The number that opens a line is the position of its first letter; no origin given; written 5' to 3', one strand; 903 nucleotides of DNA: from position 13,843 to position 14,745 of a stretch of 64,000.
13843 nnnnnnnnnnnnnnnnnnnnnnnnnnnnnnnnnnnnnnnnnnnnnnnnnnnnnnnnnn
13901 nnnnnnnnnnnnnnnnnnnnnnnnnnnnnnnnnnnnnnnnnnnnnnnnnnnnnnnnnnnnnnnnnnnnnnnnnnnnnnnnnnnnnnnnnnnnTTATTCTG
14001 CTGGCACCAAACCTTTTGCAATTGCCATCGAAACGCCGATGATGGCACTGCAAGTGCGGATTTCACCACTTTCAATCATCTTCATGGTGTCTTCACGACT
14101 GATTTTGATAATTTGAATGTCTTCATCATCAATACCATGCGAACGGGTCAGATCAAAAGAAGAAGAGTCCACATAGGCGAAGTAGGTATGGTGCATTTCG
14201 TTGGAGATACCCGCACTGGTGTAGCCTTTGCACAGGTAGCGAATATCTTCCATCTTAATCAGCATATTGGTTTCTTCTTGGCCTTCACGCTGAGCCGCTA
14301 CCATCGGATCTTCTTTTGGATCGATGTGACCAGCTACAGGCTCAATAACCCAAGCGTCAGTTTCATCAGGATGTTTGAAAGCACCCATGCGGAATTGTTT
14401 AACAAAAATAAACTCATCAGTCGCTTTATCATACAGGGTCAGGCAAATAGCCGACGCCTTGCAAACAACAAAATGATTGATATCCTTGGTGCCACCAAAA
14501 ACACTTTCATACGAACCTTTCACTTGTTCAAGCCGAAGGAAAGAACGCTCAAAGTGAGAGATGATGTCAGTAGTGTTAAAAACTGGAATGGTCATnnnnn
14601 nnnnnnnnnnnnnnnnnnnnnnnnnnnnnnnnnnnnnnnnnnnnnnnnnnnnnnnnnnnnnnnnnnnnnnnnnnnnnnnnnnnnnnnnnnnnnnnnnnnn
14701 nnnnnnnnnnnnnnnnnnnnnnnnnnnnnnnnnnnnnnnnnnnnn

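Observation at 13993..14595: Nucleotide and NAD-metabolite enzymes scattered through the region: Nudix, PncC/CinA, oligoribonuclease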

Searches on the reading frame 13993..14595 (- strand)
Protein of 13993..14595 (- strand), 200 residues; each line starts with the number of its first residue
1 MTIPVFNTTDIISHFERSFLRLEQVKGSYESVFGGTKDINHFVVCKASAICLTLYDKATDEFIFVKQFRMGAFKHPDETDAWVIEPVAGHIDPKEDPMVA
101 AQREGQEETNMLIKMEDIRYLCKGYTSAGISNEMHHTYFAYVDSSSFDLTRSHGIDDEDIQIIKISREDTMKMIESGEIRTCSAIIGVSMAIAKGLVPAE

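Call 4: search_protein_families(library=pfam, proteins=[window:13993-14595:-], max_evalue=0.01)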
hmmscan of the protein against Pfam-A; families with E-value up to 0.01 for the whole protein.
window:13993-14595:- (200 aa): 1 family
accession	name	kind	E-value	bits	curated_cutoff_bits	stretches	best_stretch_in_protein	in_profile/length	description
PF00293.34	NUDIX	-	9.6e-10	39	21.1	1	48-145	5-95/134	NUDIX domain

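Call 7: search_protein_families(library=ncbifam, proteins=[window:13993-14595:-], max_evalue=0.01)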
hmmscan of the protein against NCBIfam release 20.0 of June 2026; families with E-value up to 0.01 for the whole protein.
window:13993-14595:- (200 aa): 7 families
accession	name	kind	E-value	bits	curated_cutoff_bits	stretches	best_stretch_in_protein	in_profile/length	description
TIGR00052.1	TIGR00052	subfamily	3.6e-22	78.8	79.55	1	44-188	41-183/188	nudix-type nucleoside diphosphatase, YffH/AdpP family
NF008003.0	PRK10729.1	equivalog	2.5e-16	59.6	248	1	17-188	26-194/210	ADP-ribose diphosphatase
NF011585.0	PRK15009.1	equivalog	5.2e-15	55.6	234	1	48-187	46-180/191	GDP-mannose pyrophosphatase NudK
NF041652.1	Nud_hyd_Dein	equivalog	9.5e-05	22.7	200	1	61-183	26-140/152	Nudix hydrolase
NF006961.0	PRK09438.1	equivalog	0.0035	16.8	103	1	72-137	24-88/151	dihydroneopterin triphosphate diphosphatase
NF001938.0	PRK00714.1-5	equivalog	0.0056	16.1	116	1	63-111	27-74/172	RNA pyrophosphohydrolase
NF008736.0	PRK11762.1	equivalog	0.0059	16.1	169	1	87-185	79-171/186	ADP compounds hydrolase NudE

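Call 8: search_protein_families(library=phrogs, proteins=[window:13993-14595:-], max_evalue=0.001)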
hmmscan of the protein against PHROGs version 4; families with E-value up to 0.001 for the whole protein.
window:13993-14595:- (200 aa): 2 families
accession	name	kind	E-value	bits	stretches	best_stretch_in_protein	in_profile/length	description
phrog_1185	-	other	4.8e-07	30.5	1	87-146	184-241/301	nudix hydrolase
phrog_1198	-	other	0.00089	20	0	87-148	69-130/253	MutT/NUDIX hydrolase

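Call 10: search_dna_similar(query=window:13993-14595:-, collection=phages, mode=protein, max_rows=25)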
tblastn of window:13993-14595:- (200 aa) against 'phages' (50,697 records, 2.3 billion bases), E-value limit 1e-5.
Records with a match: 11; places in all: 11; records where one place covers at least 80% of the query: 1.
Best place of each record, by identity: <60% 11.
By first word of the organism name: Listeria 4; Vibrio 2; Acinetobacter 2; uncultured 2; Salmonella 1.
By host as written in the record: - 4; Listeria monocytogenes 4; Homo sapiens 1; Vibrio parahaemolyticus SNUVpS-1 1; Vibrio alginolyticus rm-8403 1.
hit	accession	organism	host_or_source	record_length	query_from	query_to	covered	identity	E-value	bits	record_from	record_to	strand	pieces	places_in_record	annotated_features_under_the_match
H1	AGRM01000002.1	Salmonella enterica subsp. houtenae str. ATCC BAA-1581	Homo sapiens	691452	17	189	87%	26.6%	5e-9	61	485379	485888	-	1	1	nudix hydrolase, YffH family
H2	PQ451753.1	Vibrio phage pVp-JHP1101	Vibrio parahaemolyticus SNUVpS-1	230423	34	189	78%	26.6%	9e-10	63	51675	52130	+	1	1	ADP-ribose pyrophosphatase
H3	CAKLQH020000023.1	Acinetobacter phage MD-2021a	not known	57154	43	188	73%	28.4%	8e-12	69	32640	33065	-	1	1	yqiE: ADP-ribose pyrophosphatase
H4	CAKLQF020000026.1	Acinetobacter phage MD-2021a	not known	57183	43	188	73%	28.4%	8e-12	69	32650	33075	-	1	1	yqiE: ADP-ribose pyrophosphatase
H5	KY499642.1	Vibrio phage pVa-21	Vibrio alginolyticus rm-8403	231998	34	189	78%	25.9%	1e-8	60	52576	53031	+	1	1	ADP-ribose pyrophosphatase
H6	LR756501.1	uncultured phage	metagenomic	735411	37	169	67%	29.2%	9e-7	54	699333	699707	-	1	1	record has no annotation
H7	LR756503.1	uncultured phage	metagenomic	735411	37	169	67%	29.2%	9e-7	54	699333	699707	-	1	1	record has no annotation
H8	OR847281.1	Listeria phage LM 4-11-1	Listeria monocytogenes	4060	66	174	55%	32.7%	7e-7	54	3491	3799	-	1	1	record has no annotation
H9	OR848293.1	Listeria phage LM 4-14-1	Listeria monocytogenes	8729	66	174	55%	32.7%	7e-7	54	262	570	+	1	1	record has no annotation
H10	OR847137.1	Listeria phage LM 4-11-1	Listeria monocytogenes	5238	83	176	47%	37.2%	2e-8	59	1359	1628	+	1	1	record has no annotation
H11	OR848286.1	Listeria phage LM 4-14-1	Listeria monocytogenes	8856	83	176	47%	37.2%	2e-8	59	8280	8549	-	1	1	record has no annotation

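Call 17: find_encoding_contigs(protein=window:13993-14595:-, flank=10000, max_places=6)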
Protein window:13993-14595:- (200 aa): 2 contigs read that carry it; 2 places shown.
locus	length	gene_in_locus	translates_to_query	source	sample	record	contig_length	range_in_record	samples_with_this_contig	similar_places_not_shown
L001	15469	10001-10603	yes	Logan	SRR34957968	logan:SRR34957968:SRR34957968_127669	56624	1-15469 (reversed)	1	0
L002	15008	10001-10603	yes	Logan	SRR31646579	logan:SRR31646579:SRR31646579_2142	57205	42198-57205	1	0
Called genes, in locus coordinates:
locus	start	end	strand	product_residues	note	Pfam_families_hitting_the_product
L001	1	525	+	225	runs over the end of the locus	-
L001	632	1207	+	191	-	-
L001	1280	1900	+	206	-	-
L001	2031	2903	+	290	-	-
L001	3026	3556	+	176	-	-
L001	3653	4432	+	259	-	-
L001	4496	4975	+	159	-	-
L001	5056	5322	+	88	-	-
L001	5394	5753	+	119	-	-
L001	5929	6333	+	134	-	-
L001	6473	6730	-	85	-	-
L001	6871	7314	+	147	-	-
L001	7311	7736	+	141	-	-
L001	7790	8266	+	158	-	-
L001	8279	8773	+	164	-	PF01844:HNH, PF14279:HNH_5 (weak)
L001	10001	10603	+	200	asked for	PF00293:NUDIX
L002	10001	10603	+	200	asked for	PF00293:NUDIX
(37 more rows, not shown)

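Call 18: find_homologous_proteins(query=window:13993-14595:-)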
Query window:13993-14595:- (200 aa): 11 proteins with E <= 0.001 among 47 candidates.
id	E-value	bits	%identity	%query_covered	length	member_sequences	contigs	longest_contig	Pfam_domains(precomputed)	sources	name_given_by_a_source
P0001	1.0e-121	422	92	100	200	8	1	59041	PF00293.35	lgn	-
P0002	1.4e-116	405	89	100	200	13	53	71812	PF00293.35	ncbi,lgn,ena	-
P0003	5.9e-115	400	87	100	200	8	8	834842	PF00293.35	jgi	jgi:ADP-ribose pyrophosphatase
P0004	1.4e-105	369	80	100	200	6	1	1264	PF00293.35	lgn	-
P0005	6.5e-102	357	78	100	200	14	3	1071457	PF00293.35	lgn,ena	-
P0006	6.5e-100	351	76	100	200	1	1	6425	PF00293.35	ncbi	-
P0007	1.4e-79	284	64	100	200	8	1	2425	PF00293.35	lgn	-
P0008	1.8e-76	274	61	96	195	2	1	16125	PF00293.35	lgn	-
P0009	1.3e-69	252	59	98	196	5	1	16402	PF00293.35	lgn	-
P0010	4.2e-67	244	54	97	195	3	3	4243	PF00293.35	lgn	-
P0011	2.6e-56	208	50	97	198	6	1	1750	PF00293.35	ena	-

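Call 20: find_encoding_contigs(protein=P0005, flank=10000, max_places=4)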
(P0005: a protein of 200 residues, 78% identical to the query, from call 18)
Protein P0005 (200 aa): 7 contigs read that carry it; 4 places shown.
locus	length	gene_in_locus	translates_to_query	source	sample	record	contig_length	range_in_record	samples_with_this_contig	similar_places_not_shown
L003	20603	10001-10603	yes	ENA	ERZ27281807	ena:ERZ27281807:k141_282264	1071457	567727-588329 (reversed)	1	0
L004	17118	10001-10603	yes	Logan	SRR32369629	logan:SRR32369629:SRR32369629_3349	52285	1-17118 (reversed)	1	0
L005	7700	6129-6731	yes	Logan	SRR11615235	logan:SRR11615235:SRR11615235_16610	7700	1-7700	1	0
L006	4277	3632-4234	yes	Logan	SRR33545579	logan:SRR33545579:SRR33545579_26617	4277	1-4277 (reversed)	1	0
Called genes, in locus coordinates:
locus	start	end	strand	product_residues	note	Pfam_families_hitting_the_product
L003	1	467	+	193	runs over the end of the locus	-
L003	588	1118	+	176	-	-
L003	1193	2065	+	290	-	-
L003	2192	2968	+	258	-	-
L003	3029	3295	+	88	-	-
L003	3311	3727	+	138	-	-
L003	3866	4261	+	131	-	PF00383:dCMP_cyt_deam_1, PF08211:dCMP_cyt_deam_2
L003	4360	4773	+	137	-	-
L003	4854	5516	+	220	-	-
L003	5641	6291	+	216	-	-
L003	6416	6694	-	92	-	-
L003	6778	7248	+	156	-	-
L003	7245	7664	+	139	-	-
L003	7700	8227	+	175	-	PF01844:HNH, PF14279:HNH_5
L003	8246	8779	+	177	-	PF01844:HNH, PF14279:HNH_5 (weak)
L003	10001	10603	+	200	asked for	PF00293:NUDIX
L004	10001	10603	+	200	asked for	PF00293:NUDIX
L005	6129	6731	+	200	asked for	PF00293:NUDIX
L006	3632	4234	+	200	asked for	PF00293:NUDIX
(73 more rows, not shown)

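Call 21: find_encoding_contigs(protein=P0003, flank=10000, max_places=4)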
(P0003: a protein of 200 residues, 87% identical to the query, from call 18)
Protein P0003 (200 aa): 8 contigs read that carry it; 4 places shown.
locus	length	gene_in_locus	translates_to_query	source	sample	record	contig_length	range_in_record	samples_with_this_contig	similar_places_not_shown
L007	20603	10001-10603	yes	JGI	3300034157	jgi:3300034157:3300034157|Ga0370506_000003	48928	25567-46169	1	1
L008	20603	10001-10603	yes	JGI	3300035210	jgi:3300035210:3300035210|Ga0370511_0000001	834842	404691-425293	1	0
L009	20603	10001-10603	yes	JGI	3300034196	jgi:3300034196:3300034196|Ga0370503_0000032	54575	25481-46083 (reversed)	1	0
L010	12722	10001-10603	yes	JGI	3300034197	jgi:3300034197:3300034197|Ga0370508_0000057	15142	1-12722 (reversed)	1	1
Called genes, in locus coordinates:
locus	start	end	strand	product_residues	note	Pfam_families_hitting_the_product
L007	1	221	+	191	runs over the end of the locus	-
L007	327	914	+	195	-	-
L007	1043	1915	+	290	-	-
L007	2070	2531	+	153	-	-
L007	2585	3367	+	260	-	-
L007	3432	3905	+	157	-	-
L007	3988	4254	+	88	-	-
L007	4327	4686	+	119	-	-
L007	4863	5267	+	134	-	-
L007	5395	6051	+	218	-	-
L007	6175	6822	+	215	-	-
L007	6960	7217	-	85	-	-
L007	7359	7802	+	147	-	-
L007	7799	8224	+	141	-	-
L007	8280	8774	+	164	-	PF01844:HNH, PF14279:HNH_5 (weak)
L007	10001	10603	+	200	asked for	PF00293:NUDIX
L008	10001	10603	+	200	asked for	PF00293:NUDIX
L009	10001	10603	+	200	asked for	PF00293:NUDIX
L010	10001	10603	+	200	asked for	PF00293:NUDIX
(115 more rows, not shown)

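Call 22: list_cluster_members(proteins=[window:13993-14595:-, P0002, P0006, P0003])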
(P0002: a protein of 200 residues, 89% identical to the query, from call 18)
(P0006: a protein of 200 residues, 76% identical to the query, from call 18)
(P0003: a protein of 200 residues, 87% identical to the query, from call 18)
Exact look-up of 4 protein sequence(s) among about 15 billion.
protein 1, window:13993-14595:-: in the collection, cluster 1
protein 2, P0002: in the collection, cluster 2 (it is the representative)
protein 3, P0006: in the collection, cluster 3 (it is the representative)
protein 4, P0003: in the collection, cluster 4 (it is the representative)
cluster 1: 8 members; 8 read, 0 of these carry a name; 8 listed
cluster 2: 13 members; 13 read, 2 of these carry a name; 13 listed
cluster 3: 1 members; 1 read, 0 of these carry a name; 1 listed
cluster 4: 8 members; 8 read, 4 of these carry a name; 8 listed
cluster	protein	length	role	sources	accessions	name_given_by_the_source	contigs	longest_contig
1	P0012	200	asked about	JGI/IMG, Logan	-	-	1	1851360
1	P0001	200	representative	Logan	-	-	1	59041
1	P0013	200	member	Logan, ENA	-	-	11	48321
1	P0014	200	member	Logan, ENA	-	-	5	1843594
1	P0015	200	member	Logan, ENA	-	-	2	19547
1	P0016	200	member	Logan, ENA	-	-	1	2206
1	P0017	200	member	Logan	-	-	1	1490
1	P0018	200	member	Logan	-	-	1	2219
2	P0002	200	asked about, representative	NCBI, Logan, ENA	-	-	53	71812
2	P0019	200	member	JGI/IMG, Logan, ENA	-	ADP-ribose pyrophosphatase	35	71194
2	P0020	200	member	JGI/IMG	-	ADP-ribose pyrophosphatase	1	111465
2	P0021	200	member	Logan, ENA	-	-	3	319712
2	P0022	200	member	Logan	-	-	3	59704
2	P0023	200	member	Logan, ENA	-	-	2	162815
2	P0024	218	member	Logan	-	-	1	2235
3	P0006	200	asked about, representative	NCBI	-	-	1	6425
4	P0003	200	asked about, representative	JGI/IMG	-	ADP-ribose pyrophosphatase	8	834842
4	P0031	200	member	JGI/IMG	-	ADP-ribose pyrophosphatase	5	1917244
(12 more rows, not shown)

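Call 23: find_related_loci(query=window:13993-14595:-, collection=genome_contigs, flank=10000)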
Query window:13993-14595:- (200 aa) in genome_contigs; peptide patterns used: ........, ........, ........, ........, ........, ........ (x = any residue, [..] = any of these).
89 stretches matched a pattern, but none encodes a relative of the query by tblastn (E <= 1e-3).

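Call 24: find_related_loci(query=window:13993-14595:-, collection=viral_contigs, flank=10000)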
Query window:13993-14595:- (200 aa) in viral_contigs; peptide patterns used: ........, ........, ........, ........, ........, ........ (x = any residue, [..] = any of these).
No stretch of DNA in the collection matches any of the patterns.

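Call 28: find_encoding_contigs(protein=P0014, flank=10000, max_places=3)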
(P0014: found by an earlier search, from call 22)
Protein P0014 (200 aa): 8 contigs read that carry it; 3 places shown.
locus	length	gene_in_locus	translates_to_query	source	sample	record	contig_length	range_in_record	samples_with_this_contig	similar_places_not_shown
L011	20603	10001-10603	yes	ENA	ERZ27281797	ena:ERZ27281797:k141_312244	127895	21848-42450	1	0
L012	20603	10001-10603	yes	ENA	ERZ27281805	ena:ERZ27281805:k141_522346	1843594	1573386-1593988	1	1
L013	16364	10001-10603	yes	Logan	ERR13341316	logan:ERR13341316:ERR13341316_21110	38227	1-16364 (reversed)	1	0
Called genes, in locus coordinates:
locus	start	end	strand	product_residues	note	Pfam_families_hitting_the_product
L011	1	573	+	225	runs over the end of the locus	-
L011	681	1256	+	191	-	-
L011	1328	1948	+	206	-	-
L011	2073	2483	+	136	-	-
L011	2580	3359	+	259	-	-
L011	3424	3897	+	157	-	-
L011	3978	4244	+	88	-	-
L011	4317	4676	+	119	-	-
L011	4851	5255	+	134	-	-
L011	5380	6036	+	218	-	-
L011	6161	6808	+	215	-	-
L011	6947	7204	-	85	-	-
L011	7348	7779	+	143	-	-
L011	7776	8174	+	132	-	-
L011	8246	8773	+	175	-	PF01844:HNH, PF14279:HNH_5 (weak)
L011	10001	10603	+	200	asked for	PF00293:NUDIX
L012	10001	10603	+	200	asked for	PF00293:NUDIX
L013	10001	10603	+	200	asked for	PF00293:NUDIX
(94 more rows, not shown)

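Call 29: find_encoding_contigs(protein=P0031, flank=10000, max_places=3)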
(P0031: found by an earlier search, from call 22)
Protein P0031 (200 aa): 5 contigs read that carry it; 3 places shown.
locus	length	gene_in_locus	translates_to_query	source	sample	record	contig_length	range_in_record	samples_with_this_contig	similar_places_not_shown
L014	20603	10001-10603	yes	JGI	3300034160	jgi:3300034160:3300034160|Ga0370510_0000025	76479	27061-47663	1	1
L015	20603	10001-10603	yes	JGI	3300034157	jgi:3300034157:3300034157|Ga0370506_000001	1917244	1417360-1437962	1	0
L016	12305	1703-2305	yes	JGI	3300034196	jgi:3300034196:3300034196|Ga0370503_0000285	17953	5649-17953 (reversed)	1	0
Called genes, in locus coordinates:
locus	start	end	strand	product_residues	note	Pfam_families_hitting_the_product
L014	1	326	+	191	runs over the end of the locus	-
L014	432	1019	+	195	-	-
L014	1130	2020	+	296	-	-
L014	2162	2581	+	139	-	-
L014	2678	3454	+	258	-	-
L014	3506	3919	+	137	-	-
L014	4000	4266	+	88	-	-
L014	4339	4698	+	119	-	-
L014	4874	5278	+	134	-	-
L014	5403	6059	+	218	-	-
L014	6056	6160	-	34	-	-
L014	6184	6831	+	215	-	-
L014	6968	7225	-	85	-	-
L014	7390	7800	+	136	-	-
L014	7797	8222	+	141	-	-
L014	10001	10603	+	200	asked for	PF00293:NUDIX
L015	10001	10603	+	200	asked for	PF00293:NUDIX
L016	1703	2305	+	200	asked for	PF00293:NUDIX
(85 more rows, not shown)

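Call 36: search_solved_structures(query=window:13993-14595:-, max_evalue=0.001, show_alignments=3)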
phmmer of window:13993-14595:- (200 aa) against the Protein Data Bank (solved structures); distinct sequences matched with E-value up to 0.001: 14.
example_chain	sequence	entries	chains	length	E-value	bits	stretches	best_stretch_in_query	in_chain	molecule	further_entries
3o52_A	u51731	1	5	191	3.5e-12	49.7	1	46-186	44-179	GDP-mannose pyrophosphatase nudK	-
1viu_A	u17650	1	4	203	4e-12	49.4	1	46-186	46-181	ADP-ribose pyrophosphatase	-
1g0s_A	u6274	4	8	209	9.2e-12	48.3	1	37-188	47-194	HYPOTHETICAL 23.7 KDA PROTEIN IN ICC-TOLC INTERGENIC REGION | ADP-ribose pyrophosphatase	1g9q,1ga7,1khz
1viq_A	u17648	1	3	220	1.4e-11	47.6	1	38-188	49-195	ADP-ribose pyrophosphatase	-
3o61_A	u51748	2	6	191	2.4e-11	46.9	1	46-186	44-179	GDP-mannose pyrophosphatase nudK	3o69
3o6z_A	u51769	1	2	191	4.6e-11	46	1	46-186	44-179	GDP-mannose pyrophosphatase nudK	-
9dua_A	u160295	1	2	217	6.8e-11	45.4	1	16-188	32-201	ADP-ribose pyrophosphatase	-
9b1z_A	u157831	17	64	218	6.9e-11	45.4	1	16-188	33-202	ADP-ribose pyrophosphatase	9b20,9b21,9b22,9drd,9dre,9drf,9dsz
1v8i_A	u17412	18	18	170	4.1e-08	36.4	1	84-188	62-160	ADP-ribose pyrophosphatase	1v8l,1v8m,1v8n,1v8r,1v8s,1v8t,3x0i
1v8v_A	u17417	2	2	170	1.1e-07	35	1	84-188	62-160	ADP-ribose pyrophosphatase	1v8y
1v8u_A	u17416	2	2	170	1.1e-07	35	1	84-188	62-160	ADP-ribose pyrophosphatase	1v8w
8zr8_A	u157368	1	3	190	6.4e-07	32.5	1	80-189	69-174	Methanol dehydrogenase activator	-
8wv3_A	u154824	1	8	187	8.4e-07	32.1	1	80-189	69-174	ADP-ribose pyrophosphatase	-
9jax_E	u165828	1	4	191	8.9e-07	32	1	80-189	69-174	ADP-ribose pyrophosphatase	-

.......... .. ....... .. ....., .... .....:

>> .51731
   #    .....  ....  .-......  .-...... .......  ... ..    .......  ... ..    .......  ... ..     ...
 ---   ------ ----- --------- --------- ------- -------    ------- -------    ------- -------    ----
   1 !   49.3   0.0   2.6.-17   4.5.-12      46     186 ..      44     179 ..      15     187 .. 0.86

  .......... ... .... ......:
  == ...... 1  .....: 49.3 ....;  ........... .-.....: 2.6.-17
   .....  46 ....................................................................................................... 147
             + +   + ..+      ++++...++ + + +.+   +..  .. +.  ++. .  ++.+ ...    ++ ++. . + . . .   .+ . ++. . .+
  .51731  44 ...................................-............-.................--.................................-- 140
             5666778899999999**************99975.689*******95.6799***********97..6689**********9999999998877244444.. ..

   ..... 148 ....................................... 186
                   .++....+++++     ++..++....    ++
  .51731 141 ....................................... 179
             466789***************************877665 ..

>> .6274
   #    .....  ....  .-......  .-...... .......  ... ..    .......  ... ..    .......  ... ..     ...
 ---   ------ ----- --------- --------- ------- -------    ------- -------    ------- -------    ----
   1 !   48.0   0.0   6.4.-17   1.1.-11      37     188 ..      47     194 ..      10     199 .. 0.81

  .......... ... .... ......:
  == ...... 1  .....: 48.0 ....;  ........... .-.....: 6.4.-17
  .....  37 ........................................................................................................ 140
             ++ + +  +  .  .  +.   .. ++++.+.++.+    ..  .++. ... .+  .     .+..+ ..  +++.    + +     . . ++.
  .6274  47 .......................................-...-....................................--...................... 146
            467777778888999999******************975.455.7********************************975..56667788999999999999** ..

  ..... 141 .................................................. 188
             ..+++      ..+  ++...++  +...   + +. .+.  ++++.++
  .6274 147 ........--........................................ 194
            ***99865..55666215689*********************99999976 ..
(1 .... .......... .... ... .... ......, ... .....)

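Call 71: find_related_loci(query=A2, collection=genome_contigs, flank=10000)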
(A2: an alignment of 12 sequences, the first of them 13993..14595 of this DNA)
Query A2 (200 aa) in genome_contigs; peptide patterns used: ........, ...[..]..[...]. (x = any residue, [..] = any of these).
245 stretches matched a pattern; 8 encode a relative of the query (tblastn E <= 1e-3); 8 distinct loci.
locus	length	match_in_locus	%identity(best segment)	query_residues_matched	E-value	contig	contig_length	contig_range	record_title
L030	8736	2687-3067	37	49-178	3e-18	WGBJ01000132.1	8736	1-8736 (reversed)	MAG: Marinosulfonomonas sp. isolate S144_21 k151_21876, whole genome shotgun sequence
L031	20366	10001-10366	34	55-178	1e-17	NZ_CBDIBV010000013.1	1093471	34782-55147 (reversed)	MAG: Profundibacter sp. isolate d22634d6-9c7e-494f-b496-b223120d466b contig_13, whole genome shotgun sequence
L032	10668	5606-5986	34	49-178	2e-17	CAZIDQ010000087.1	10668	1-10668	MAG TPA_asm: uncultured Marinosulfonomonas sp. isolate binchicken_co67_135 genome assembly, contig: NODE_6779_length_106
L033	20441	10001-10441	31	20-174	4e-16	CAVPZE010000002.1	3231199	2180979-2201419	MAG: uncultured Alphaproteobacteria bacterium isolate MFD03250.bin.1.36 genome assembly, contig: contig_15910, whole gen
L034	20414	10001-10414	28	49-188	8e-14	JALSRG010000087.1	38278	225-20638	MAG: Marinosulfonomonas sp. isolate 356-308_metabat1_scaf2bin.048 356-308_scaffold_571_c1, whole genome shotgun sequence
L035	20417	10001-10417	32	18-166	9e-11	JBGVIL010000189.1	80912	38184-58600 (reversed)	MAG: Bacilli bacterium isolate fecal_MAG_320 fecal_MAG_320_contig_0190, whole genome shotgun sequence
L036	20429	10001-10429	26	34-179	2e-9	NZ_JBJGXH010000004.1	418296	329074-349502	Ancylobacter sp. sgz301288 L211_scaffold4, whole genome shotgun sequence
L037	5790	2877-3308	28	37-188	1e-8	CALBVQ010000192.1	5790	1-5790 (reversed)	MAG: uncultured Saprospiraceae bacterium isolate L2_Bin_Bin_175_sub_1 genome assembly, contig: c_000001712944, whole gen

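Call 84: predict_structure(alignment_id=A2)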
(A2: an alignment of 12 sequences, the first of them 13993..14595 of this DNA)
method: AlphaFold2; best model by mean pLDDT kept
length: 200 residues; sequences in the alignment: 12
mean_pLDDT: 69.5   pTM: 0.59
mean pLDDT of the five models: 69.5, 69.0, 57.9, 49.1, 44.3
residues with pLDDT >= 90: 12; 70-90: 106; 50-70: 47; < 50: 35
segments of 3 or more residues with pLDDT < 50: 124-142, 151-158
pLDDT, mean of each block of 10 residues (from residue 1): 62 64 74 78 58 84 79 63 77 78 83 82 45 39 48 47 90 87 78 75
secondary structure, 60 per line:
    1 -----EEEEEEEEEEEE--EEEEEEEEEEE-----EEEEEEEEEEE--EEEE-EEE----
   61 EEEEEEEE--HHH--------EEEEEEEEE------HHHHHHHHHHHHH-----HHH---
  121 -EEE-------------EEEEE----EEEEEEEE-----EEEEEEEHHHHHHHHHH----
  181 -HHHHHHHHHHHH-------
elements in order: E6-17 E20-30 E36-46 E49-52 E54-56 E61-68 E82-90 H97-109 E122-124 E138-142 E147-154 E160-166 H167-176 H182-193
